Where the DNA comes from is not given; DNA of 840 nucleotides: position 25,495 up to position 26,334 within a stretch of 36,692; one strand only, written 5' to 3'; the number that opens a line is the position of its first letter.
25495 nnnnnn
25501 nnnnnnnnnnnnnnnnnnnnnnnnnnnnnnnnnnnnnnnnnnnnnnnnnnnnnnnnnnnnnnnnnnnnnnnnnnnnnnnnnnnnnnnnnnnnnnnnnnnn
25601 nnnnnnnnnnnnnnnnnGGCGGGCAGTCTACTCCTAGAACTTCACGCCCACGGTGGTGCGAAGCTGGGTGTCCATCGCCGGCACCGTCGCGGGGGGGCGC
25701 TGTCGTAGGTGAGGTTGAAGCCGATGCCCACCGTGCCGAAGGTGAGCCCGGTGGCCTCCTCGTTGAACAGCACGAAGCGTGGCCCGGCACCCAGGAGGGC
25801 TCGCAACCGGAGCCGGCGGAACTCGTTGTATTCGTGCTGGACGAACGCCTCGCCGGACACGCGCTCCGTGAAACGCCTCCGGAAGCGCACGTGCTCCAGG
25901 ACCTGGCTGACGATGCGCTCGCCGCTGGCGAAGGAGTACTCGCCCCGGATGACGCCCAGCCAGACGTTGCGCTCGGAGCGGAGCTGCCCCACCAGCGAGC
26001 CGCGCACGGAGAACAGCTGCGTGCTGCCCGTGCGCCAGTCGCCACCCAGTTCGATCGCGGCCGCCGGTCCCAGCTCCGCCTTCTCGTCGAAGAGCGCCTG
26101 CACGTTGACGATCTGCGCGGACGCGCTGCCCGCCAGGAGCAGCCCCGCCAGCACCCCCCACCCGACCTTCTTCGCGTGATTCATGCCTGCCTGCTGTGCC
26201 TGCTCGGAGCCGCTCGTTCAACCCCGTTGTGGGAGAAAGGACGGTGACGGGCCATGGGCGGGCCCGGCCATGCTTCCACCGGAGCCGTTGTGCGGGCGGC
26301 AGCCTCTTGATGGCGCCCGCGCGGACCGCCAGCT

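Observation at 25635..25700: Probable +1 homopolymer frameshift at a C7/G7 run truncating an outer-membrane protein gene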

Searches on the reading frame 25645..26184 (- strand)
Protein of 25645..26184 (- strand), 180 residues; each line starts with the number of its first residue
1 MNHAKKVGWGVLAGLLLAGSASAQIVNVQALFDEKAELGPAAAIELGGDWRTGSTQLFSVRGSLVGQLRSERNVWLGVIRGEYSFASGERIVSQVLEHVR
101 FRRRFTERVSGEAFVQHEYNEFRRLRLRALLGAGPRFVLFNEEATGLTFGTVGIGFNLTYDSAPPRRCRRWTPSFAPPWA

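Call 4: search_protein_families(library=pfam, proteins=[window:25645-26184:-], max_evalue=1)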
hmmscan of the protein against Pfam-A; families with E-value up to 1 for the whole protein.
seq(180 aa): 2 families
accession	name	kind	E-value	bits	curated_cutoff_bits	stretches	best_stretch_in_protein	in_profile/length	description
PF04338.18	DUF481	-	2.7e-10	41.1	21.1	1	44-156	1-112/210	Protein of unknown function, DUF481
PF08806.17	Sep15_SelM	-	0.071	13.6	26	1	112-143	18-49/75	Sep15/SelM redox domain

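Call 11: find_encoding_contigs(protein=window:25645-26184:-, flank=10000, max_places=6)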
Protein seq(180 aa) (180 aa): no gene with exactly this product is on record in the collection.
